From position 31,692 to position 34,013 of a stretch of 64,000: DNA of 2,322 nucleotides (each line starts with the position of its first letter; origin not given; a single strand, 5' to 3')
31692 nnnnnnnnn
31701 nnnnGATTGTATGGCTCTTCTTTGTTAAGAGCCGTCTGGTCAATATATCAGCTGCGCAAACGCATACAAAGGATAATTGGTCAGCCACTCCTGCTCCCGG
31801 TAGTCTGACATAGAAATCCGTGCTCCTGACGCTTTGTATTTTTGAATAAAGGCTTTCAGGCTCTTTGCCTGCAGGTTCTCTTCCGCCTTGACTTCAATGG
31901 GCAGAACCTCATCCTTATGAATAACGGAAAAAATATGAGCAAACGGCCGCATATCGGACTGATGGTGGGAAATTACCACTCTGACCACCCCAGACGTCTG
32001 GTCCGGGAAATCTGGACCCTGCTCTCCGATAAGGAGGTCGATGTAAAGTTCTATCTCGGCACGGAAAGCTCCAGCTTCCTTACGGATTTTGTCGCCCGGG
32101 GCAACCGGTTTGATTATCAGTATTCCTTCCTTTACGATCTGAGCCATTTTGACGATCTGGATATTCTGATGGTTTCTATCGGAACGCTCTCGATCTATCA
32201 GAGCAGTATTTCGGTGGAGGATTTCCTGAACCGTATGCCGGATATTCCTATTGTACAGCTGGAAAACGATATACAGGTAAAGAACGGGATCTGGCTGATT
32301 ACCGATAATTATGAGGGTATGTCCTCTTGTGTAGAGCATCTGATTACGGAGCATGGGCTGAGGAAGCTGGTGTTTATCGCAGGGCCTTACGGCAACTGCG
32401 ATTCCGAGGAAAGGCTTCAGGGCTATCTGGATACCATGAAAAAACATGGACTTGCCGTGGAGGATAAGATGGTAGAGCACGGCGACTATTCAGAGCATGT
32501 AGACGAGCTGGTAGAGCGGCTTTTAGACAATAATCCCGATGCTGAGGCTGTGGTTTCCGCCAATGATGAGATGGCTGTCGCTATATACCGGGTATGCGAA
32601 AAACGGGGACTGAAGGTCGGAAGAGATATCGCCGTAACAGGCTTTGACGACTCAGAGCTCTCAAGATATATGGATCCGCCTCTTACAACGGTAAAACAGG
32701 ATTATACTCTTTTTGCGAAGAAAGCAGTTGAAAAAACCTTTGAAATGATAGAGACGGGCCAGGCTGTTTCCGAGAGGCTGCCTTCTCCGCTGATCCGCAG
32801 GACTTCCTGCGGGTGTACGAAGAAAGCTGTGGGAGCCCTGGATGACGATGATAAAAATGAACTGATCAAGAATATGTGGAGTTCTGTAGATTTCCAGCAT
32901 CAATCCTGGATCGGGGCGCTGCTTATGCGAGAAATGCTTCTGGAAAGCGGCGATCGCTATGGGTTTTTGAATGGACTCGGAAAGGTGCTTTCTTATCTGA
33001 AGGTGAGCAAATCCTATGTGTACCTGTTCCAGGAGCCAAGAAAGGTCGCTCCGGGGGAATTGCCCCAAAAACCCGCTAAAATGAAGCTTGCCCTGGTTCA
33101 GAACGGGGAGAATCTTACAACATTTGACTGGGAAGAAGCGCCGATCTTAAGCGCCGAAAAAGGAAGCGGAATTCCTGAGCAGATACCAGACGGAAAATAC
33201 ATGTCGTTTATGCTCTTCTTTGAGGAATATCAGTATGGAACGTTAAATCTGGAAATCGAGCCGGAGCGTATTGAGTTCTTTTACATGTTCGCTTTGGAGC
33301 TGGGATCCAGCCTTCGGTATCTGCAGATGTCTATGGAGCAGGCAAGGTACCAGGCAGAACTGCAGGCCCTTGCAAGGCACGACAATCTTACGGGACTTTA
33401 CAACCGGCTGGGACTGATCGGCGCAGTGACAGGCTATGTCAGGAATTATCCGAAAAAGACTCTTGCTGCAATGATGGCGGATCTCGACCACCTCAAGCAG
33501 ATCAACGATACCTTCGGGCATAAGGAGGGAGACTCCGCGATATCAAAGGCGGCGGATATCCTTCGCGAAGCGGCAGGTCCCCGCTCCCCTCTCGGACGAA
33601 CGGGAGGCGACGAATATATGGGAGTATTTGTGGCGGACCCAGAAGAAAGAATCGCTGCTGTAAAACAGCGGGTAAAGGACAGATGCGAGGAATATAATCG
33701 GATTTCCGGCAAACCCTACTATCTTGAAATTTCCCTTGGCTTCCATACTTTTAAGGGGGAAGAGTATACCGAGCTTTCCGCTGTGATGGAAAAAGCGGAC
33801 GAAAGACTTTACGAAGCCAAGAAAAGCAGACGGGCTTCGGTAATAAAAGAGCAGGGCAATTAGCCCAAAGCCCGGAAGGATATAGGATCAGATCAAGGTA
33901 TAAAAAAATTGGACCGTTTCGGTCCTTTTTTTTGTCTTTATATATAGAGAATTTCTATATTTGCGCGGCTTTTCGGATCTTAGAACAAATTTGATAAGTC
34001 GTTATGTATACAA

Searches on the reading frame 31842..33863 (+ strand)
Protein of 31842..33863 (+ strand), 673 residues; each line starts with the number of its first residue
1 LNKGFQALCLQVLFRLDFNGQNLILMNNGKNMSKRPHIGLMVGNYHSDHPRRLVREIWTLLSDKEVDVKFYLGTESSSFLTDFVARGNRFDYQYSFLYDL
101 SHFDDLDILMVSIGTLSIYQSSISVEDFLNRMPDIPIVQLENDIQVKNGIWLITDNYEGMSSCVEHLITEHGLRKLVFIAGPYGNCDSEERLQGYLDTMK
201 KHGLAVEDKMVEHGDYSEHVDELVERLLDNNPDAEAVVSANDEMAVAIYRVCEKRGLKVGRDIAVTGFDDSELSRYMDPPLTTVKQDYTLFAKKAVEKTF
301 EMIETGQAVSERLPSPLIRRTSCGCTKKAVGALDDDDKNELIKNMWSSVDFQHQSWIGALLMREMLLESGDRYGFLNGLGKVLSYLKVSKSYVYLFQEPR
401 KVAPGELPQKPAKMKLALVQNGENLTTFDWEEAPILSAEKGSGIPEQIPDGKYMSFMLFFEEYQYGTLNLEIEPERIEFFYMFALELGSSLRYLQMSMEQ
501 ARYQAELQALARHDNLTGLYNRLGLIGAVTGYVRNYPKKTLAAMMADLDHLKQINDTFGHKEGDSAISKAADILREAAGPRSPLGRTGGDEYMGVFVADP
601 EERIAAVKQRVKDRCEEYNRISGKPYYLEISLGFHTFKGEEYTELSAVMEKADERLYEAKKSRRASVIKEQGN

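Call 34: search_protein_families(library=pfam, max_evalue=0.001, proteins=[window:31842-33863:+])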
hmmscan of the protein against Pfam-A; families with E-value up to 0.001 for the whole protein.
window:31842-33863:+ (673 aa): 5 families
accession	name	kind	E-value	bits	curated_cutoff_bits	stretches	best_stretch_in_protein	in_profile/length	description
PF13377.12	Peripla_BP_3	-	4.1e-31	108.7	26.5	1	165-323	2-167/167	Periplasmic binding protein-like domain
PF00990.26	GGDEF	-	1.2e-29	103.6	23.8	1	511-664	1-159/161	Diguanylate cyclase, GGDEF domain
PF00532.27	Peripla_BP_1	-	5.9e-15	55.9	22.2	1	134-316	81-274/281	Periplasmic binding proteins and sugar binding domain of LacI family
PF13407.12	Peripla_BP_4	-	4e-08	33.6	35.1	1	164-272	111-220/258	Periplasmic binding protein domain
PF13458.12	Peripla_BP_6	-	6.4e-05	23.2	31.7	1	131-278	93-237/343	Periplasmic binding protein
